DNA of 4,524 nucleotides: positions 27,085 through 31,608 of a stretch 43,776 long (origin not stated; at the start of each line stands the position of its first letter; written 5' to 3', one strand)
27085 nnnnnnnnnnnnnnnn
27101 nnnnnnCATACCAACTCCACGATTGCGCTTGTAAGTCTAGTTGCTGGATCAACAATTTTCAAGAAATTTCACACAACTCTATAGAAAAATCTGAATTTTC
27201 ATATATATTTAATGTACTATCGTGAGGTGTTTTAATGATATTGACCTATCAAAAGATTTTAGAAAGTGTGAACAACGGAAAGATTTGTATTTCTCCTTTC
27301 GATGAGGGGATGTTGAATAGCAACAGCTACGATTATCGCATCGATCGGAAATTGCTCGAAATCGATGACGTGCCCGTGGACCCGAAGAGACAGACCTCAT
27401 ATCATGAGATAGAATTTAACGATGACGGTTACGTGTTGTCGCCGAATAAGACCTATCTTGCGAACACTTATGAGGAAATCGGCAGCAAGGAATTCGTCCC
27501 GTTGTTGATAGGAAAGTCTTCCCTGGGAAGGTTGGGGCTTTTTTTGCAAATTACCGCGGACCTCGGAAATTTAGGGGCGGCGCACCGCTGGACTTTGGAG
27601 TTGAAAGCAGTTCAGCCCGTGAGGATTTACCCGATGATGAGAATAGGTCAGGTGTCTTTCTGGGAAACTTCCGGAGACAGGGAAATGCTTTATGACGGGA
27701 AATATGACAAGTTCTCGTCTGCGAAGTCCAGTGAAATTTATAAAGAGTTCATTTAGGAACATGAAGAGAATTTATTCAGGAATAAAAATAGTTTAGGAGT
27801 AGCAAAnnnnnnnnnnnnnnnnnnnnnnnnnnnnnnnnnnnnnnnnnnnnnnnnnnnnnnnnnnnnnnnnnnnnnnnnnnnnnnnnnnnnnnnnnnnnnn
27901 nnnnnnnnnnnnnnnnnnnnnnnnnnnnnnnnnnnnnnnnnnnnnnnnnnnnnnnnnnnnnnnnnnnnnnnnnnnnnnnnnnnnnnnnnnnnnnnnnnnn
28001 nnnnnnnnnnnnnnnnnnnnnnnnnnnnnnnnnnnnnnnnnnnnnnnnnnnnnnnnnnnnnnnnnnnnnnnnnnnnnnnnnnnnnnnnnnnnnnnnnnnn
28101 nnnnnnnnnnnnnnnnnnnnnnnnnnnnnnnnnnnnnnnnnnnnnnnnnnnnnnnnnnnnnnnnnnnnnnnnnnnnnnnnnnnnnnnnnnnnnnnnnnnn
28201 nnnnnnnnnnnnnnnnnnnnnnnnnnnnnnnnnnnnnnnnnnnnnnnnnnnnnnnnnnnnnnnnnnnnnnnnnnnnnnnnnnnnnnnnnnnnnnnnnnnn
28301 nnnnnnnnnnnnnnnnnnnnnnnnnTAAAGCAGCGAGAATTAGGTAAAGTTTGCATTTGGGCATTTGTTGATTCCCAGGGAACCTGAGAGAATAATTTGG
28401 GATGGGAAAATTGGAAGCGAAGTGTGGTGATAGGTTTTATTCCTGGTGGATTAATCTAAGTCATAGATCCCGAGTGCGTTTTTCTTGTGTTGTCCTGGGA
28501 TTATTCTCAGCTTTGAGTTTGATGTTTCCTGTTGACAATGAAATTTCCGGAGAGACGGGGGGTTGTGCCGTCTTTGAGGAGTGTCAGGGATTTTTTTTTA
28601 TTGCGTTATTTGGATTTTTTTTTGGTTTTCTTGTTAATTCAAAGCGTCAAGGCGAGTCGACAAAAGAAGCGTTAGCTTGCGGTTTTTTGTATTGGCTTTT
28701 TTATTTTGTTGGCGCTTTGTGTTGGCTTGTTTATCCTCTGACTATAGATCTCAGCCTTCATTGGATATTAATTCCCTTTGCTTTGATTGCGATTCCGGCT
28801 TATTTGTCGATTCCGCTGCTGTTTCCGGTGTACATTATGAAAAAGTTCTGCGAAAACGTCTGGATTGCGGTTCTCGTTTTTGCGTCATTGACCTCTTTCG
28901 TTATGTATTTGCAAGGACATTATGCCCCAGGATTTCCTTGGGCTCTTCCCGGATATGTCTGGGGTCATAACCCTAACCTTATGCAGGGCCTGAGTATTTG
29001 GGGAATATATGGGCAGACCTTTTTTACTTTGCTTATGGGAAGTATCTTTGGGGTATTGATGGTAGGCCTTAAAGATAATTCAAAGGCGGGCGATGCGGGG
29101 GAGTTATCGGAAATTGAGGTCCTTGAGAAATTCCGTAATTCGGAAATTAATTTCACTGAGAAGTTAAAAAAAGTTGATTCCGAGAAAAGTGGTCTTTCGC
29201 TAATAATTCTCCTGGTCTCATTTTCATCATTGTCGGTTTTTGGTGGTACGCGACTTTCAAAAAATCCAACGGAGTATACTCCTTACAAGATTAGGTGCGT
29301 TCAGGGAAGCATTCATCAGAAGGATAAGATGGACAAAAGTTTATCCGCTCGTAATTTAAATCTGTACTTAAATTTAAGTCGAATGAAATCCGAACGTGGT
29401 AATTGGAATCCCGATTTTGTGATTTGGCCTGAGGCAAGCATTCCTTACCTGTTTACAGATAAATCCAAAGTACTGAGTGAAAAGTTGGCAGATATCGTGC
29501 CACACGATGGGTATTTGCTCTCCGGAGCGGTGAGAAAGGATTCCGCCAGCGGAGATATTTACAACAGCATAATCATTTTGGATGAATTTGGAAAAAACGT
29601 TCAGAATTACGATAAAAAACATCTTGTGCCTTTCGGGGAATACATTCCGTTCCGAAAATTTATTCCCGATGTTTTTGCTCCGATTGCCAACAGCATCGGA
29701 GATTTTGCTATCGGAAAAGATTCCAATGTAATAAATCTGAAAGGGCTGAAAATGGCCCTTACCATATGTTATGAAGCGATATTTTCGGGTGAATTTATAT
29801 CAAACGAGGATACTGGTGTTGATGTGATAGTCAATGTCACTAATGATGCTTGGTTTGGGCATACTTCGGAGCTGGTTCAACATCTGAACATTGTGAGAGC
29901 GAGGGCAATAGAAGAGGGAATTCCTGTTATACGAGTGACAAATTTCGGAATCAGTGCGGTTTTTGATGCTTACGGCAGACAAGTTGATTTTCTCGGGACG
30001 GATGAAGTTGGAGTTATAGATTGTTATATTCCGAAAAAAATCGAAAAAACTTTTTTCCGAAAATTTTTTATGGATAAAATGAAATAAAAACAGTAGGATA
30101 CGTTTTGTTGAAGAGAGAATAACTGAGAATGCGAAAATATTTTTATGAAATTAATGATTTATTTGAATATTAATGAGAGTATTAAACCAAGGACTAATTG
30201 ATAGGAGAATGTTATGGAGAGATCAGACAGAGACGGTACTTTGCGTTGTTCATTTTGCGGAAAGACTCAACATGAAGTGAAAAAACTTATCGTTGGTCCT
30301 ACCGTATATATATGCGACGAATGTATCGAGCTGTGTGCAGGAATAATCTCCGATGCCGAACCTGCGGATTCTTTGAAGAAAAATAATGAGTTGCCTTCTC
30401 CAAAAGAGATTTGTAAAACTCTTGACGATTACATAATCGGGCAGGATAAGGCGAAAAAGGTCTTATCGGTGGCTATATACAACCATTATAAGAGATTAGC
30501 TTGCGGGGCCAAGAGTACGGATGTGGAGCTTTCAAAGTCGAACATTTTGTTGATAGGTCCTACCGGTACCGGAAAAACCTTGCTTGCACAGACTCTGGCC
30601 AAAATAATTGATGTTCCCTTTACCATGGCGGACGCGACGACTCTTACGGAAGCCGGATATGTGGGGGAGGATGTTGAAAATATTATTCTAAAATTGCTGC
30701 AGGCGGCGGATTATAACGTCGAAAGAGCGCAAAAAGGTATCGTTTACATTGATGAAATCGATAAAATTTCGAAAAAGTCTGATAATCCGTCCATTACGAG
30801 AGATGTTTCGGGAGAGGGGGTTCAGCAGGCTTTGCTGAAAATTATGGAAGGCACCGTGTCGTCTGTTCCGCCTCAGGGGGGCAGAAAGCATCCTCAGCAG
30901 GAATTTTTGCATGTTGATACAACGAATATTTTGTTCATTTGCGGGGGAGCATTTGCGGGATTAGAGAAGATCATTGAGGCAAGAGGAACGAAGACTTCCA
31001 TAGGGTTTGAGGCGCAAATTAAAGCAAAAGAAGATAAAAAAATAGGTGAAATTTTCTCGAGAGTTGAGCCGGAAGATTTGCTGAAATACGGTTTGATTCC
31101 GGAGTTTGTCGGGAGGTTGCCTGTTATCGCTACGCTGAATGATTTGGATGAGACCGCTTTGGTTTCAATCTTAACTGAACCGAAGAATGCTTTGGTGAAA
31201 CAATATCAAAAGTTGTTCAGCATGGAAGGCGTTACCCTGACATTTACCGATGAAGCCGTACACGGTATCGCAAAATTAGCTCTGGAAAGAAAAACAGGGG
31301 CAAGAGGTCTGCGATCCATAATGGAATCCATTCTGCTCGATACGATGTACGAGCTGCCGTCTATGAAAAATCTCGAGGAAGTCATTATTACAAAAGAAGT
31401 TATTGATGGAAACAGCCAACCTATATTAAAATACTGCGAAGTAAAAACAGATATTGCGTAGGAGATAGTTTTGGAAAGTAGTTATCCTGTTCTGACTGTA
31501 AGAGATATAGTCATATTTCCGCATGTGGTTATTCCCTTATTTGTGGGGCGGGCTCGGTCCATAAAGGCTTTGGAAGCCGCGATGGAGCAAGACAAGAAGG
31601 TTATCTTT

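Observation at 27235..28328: Tandem dCTP-deaminase paralogs with reciprocal substitutions at two conserved active-site positions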

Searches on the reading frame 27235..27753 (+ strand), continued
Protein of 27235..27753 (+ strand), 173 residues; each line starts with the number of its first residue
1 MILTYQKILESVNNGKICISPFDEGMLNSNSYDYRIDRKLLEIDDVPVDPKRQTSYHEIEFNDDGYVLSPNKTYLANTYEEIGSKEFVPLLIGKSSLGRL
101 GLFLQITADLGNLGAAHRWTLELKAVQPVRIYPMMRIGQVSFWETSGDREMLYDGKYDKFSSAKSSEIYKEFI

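Call 73: fold_search(model_id=the predicted structure, library=pdb)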
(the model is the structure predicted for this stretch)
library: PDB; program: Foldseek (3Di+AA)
matches with E <= 10: 564; with E <= 0.001: 38
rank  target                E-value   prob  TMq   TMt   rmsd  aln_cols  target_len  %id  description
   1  4a6a_A                1.8e-13  1.00  0.87  0.80   2.8       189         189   29  A115V variant of dCTP deaminase-dUTPase from Mycobacterium tuberculosis in complex with dTTP (released 2012-10-10)
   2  4a6a_B                2.9e-13  1.00  0.88  0.81   2.8       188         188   29  A115V variant of dCTP deaminase-dUTPase from Mycobacterium tuberculosis in complex with dTTP (released 2012-10-10)
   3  4xjc_A                3.4e-13  1.00  0.87  0.85   2.1       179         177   31  dCTP deaminase-dUTPase from Bacillus halodurans (released 2015-03-18)
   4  4xjc_F                1.2e-12  1.00  0.86  0.88   2.1       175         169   31  dCTP deaminase-dUTPase from Bacillus halodurans (released 2015-03-18)
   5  2qxx_A                2.4e-12  1.00  0.85  0.78   2.9       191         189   29  Bifunctional dCTP deaminase: dUTPase from Mycobacterium tuberculosis in complex with dTTP (released 2008-02-19)
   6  2hxd                  6.3e-12  1.00  0.87  0.76   2.3       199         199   25  Bifunctional dCTP deaminase-dUTPase mutant enzyme variant E145A from Methanocaldococcus jannaschii in complex with alpha (released 2007-08-14)
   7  3gf0                  9.1e-12  1.00  0.88  0.77   2.3       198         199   25  Bifunctional dCTP deaminase-dUTPase mutant enzyme variant E145Q from Methanocaldococcus jannaschii in complex with pyrop (released 2009-03-10)
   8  2qlp_D                1.1e-11  1.00  0.73  0.79   3.2       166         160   28  Bifunctional dCTP deaminase:dUTPase from Mycobacterium tuberculosis, apo form (released 2008-02-19)
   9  2qlp_F                1.6e-11  1.00  0.75  0.81   2.4       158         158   30  Bifunctional dCTP deaminase:dUTPase from Mycobacterium tuberculosis, apo form (released 2008-02-19)
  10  2qlp_B                1.9e-11  1.00  0.75  0.82   2.4       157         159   29  Bifunctional dCTP deaminase:dUTPase from Mycobacterium tuberculosis, apo form (released 2008-02-19)
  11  2qlp_A                5.8e-11  1.00  0.74  0.79   2.6       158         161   30  Bifunctional dCTP deaminase:dUTPase from Mycobacterium tuberculosis, apo form (released 2008-02-19)
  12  2v9x_A                7.9e-11  1.00  0.86  0.78   2.6       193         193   26  E138D variant of Escherichia coli dCTP deaminase in complex with dUTP (released 2007-11-20)
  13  1pkj_A                1.0e-10  1.00  0.75  0.72   3.3       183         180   26  Structural basis for recognition and catalysis by the bifunctional dCTP deaminase and dUTPase from Methanococcus janna (released 2003-09-23)
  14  1pkk_B                1.2e-10  1.00  0.74  0.73   3.0       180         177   26  Structural basis for recognition and catalysis by the bifunctional dCTP deaminase and dUTPase from Methanococcus janna (released 2003-09-23)
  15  1ogh_A                1.3e-10  1.00  0.75  0.74   2.9       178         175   25  Structure of the bifunctional dCTP deaminase-dUTPase from Methanocaldococcus jannaschii (released 2003-06-05)
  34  2r9q_D                8.4e-08  1.00  0.66  0.37   3.9       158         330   21  Crystal structure of 2'-deoxycytidine 5'-triphosphate deaminase from Agrobacterium tumefaciens (released 2007-10-02)
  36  2r9q_C                3.0e-07  1.00  0.66  0.36   3.9       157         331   21  Crystal structure of 2'-deoxycytidine 5'-triphosphate deaminase from Agrobacterium tumefaciens (released 2007-10-02)
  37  2r9q_B                3.5e-07  1.00  0.67  0.36   3.7       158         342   21  Crystal structure of 2'-deoxycytidine 5'-triphosphate deaminase from Agrobacterium tumefaciens (released 2007-10-02)
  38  2r9q_A                1.7e-06  1.00  0.67  0.37   3.8       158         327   21  Crystal structure of 2'-deoxycytidine 5'-triphosphate deaminase from Agrobacterium tumefaciens (released 2007-10-02)
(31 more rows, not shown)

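Call 80: list_cluster_members(proteins=[P0241, P0245, P0267, P0121, P0001])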
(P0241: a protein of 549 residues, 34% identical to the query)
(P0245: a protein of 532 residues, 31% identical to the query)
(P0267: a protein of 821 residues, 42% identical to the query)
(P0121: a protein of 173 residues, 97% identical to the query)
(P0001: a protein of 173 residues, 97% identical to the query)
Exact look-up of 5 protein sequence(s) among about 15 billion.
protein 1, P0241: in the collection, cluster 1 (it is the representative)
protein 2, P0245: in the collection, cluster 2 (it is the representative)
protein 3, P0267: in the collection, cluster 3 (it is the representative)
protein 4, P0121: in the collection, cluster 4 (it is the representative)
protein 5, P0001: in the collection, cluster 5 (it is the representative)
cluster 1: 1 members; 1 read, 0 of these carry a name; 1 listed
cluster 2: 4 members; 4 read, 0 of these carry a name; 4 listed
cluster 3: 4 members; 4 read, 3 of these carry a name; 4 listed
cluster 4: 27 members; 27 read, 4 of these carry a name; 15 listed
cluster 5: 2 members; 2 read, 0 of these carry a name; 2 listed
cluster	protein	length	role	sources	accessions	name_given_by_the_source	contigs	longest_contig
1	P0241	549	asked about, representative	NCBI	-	-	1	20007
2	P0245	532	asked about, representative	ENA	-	-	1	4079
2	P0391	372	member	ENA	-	-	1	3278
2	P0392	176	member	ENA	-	-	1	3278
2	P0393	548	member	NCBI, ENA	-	-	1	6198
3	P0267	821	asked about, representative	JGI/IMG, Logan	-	deoxycytidine triphosphate deaminase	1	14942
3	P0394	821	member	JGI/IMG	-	deoxycytidine triphosphate deaminase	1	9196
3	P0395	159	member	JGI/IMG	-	hypothetical protein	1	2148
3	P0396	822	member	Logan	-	-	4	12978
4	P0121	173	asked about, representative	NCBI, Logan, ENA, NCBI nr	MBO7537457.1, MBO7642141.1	MAG: dCTP deaminase [Alphaproteobacteria bacterium] | dCTP deaminase [Alphaproteobacteria bacterium]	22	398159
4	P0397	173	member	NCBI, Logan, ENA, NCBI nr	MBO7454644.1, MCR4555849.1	MAG: dCTP deaminase [Alphaproteobacteria bacterium] | dCTP deaminase [Alphaproteobacteria bacterium]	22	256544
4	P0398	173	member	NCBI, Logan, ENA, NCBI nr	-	-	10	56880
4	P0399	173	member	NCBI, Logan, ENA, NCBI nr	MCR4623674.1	MAG: dCTP deaminase [Alphaproteobacteria bacterium] | dCTP deaminase [Alphaproteobacteria bacterium]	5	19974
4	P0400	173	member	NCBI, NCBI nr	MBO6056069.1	MAG: dCTP deaminase [Alphaproteobacteria bacterium] | dCTP deaminase [Alphaproteobacteria bacterium]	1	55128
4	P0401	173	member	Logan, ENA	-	-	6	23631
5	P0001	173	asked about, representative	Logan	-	-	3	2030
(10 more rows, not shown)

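Call 81: find_encoding_contigs(protein=P0241, flank=6000, max_places=2)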
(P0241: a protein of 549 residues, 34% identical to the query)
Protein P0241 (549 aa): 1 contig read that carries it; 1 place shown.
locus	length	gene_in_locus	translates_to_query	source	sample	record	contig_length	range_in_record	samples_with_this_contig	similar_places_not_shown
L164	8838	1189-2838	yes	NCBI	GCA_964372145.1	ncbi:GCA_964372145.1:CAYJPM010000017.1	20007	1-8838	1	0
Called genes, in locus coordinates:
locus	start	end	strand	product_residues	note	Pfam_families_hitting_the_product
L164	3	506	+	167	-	?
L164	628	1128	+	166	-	-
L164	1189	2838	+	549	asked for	PF22769:DCD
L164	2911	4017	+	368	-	-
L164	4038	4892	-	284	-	PF00950:ABC-3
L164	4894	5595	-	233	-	PF02463:SMC_N (faint), PF00005:ABC_tran, PF13304:AAA_21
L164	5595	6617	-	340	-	PF01297:ZnuA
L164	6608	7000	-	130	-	PF01475:FUR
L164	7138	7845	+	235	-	PF12844:HTH_19, PF01381:HTH_3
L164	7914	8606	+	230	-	PF01712:dNK (faint), PF02224:Cytidylate_kin, PF13189:Cytidylate_kin2, PF13238:AAA_18 (faint), PF13207:AAA_17 (weak)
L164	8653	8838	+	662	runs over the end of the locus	-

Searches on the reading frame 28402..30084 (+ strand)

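Call 79: search_protein_families(library=pfam, proteins=[window:28402-30084:+], max_evalue=0.00001)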
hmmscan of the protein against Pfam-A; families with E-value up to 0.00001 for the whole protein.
window:28402-30084:+ (561 aa): 2 families
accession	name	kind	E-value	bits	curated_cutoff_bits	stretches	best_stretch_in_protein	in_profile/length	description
PF00795.27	CN_hydrolase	-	1.4e-27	97.1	23.2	1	318-540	17-243/256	Carbon-nitrogen hydrolase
PF20154.4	LNT_N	-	5.6e-17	62.8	27.1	1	63-214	13-158/159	Apolipoprotein N-acyltransferase N-terminal domain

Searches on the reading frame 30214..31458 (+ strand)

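Call 79: search_protein_families(library=pfam, proteins=[window:30214-31458:+], max_evalue=0.00001)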
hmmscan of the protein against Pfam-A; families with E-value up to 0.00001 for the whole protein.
window:30214-31458:+ (415 aa): 8 families
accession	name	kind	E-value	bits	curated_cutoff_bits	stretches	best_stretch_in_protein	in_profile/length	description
PF07724.20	AAA_2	-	6.4e-35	121.1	27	1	108-305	3-166/166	AAA domain (Cdc48 subfamily)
PF06689.19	zf-C4_ClpX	-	6.2e-19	68.1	27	1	11-46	2-38/39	ClpX C4-type zinc finger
PF00004.35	AAA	-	9.9e-18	65.3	21.2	1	111-238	1-109/131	ATPase family associated with various cellular activities (AAA)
PF10431.15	ClpB_D2-small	-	3.4e-12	46.7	21.9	1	311-389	1-75/81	C-terminal, D2-small domain, of ClpB protein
PF07728.20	AAA_5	-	3.2e-07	30.9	22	1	110-187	1-80/139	AAA domain (dynein-related subfamily)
PF00493.29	MCM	-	6.5e-07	29.1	23.3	1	64-189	16-137/224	MCM P-loop domain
PF05496.18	RuvB_N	-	1.5e-06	28.5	27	1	68-188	4-99/159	Holliday junction DNA helicase RuvB P-loop domain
PF01078.27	Mg_chelatase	-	3.5e-06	27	20.3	0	109-140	23-53/207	Magnesium chelatase, subunit ChlI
